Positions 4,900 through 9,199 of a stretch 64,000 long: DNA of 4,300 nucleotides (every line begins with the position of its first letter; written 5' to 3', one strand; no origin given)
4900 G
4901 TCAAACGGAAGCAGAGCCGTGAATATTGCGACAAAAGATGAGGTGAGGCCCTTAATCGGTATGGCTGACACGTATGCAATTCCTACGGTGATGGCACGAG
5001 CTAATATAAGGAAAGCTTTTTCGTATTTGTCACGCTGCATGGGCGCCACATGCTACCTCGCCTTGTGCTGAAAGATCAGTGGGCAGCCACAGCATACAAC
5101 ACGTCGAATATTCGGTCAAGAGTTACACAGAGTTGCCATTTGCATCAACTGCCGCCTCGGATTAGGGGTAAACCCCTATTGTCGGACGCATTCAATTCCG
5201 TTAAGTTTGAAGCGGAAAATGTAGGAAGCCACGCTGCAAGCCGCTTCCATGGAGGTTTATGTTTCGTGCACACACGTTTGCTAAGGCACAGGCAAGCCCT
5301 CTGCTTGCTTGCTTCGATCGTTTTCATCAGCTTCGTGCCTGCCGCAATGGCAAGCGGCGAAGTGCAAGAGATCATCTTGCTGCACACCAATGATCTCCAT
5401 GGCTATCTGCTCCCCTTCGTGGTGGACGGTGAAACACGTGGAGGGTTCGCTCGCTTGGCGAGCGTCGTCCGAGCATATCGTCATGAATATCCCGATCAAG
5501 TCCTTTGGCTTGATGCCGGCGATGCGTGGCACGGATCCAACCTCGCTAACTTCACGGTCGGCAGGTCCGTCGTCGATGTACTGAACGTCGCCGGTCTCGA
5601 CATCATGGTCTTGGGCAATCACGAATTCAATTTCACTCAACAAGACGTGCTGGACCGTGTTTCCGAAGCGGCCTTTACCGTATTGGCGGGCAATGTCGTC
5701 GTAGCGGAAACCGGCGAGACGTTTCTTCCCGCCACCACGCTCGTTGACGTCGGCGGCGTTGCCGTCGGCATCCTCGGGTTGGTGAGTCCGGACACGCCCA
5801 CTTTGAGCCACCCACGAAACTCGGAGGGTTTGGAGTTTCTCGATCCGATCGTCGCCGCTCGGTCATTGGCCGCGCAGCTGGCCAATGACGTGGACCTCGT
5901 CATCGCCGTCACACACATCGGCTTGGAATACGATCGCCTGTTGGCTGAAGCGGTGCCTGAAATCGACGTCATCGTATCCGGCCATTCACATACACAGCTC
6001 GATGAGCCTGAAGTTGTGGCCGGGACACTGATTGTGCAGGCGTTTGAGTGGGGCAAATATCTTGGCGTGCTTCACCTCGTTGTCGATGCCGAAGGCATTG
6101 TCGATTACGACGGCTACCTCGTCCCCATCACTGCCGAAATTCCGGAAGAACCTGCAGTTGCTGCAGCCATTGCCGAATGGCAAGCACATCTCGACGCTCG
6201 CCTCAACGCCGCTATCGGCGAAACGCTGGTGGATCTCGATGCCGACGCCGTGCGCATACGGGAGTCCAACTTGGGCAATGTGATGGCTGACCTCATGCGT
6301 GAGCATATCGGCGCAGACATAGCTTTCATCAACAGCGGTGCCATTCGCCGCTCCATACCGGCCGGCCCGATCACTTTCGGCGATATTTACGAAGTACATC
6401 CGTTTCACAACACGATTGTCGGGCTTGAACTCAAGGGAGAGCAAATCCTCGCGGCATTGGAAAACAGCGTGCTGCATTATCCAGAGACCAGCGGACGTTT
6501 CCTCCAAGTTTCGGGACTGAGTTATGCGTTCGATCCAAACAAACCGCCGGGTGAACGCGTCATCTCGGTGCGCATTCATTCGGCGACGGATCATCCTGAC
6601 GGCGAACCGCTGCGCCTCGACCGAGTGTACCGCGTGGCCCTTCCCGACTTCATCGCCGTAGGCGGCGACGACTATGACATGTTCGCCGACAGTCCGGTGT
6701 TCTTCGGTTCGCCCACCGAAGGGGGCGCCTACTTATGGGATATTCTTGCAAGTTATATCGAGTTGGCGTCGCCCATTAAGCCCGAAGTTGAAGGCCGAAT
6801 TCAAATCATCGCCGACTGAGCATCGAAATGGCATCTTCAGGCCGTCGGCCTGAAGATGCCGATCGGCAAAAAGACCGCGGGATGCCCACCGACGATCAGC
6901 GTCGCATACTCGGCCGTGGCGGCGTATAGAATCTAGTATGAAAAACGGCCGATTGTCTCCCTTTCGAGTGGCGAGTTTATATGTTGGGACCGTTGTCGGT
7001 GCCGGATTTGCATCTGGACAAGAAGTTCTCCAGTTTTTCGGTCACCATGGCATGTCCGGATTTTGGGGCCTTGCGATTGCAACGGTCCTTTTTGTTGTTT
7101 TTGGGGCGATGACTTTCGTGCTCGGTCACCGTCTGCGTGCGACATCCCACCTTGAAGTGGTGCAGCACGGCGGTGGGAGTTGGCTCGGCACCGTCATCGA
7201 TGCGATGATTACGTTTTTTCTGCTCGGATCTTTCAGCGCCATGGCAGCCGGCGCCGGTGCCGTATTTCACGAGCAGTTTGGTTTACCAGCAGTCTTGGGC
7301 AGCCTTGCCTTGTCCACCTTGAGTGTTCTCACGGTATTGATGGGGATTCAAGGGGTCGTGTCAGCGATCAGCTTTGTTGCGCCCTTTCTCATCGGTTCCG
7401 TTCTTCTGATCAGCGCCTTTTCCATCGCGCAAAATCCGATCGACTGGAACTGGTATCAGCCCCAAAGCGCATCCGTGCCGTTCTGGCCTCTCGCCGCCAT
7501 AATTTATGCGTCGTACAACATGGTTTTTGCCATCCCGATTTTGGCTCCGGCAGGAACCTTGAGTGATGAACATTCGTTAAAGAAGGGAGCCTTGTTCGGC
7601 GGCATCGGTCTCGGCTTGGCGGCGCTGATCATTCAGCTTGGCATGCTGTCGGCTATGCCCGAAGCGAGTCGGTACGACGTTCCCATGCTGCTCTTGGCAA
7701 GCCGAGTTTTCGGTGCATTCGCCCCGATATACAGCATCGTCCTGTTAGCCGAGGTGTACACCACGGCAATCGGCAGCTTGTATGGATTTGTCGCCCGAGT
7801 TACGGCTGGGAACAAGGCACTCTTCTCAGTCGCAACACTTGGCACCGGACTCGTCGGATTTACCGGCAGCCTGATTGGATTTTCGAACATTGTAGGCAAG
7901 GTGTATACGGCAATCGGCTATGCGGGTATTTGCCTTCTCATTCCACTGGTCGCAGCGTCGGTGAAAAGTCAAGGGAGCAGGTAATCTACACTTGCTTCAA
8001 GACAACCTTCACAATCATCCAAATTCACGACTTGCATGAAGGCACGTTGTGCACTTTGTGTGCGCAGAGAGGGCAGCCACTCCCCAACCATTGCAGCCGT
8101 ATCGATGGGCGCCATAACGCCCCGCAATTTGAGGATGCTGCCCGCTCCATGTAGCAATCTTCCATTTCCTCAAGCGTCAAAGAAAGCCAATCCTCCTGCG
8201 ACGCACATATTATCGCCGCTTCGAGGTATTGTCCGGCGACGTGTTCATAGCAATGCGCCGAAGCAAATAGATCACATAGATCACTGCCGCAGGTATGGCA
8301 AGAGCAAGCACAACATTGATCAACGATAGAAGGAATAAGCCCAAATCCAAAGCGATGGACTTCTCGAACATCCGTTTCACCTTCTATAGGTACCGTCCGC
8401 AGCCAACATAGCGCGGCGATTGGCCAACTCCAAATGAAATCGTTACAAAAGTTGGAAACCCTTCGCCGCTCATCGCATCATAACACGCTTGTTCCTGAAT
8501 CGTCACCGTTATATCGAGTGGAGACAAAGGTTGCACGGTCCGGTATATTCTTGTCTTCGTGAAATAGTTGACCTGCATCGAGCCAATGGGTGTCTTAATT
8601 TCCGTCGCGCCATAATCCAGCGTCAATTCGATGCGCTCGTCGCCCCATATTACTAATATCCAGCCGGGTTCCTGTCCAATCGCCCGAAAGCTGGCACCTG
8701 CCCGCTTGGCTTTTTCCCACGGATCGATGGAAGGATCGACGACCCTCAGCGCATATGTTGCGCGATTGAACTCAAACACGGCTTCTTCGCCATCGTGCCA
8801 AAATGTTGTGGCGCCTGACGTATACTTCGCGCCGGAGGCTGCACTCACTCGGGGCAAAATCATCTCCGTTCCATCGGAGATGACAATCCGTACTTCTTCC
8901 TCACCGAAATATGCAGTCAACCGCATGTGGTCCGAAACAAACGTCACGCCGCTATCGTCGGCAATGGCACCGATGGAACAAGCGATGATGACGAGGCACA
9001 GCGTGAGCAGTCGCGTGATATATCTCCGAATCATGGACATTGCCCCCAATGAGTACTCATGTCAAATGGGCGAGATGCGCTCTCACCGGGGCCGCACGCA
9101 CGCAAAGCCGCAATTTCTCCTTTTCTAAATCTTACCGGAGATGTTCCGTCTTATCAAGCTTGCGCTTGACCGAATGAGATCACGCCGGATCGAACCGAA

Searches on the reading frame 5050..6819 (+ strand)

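Call 64: search_protein_families(library=pfam, proteins=[window:5050-6819:+], max_evalue=0.001)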
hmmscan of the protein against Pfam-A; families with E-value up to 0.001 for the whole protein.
window:5050-6819:+ (589 aa): 2 families
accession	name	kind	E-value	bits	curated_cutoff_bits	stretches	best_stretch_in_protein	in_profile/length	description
PF02872.23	5_nucleotid_C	-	1.3e-46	159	23.6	1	389-546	2-157/158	5'-nucleotidase, C-terminal domain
PF00149.33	Metallophos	-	1.2e-10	42.5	21.5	1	110-315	3-190/191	Calcineurin-like phosphoesterase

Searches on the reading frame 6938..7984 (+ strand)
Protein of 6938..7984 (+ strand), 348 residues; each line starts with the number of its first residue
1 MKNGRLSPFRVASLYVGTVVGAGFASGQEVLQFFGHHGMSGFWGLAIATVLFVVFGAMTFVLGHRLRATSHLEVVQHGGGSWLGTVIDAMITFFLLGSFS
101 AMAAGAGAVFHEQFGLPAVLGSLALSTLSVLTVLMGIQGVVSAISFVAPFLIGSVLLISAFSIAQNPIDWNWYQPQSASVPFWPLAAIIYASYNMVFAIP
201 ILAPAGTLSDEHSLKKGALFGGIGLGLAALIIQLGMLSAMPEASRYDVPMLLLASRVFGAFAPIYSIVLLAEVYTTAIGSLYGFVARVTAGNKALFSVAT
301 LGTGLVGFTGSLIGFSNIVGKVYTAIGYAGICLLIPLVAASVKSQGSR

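Call 64: search_protein_families(library=pfam, proteins=[window:6938-7984:+], max_evalue=0.001)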
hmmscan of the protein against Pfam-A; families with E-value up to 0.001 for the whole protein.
window:6938-7984:+ (348 aa): 1 family
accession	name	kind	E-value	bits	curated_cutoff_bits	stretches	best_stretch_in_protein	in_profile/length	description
PF03845.19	Spore_permease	-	3.7e-05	23.2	23.4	1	5-165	1-161/321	Spore germination protein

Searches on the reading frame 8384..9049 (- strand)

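Call 64: search_protein_families(library=pfam, proteins=[window:8384-9049:-], max_evalue=0.001)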
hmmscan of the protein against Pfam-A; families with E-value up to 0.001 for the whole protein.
window:8384-9049:- (221 aa): 1 family
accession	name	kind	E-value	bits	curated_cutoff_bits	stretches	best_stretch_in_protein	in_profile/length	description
PF09864.15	MliC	-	4.4e-09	36.6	22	1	45-98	10-64/67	Membrane-bound lysozyme-inhibitor of c-type lysozyme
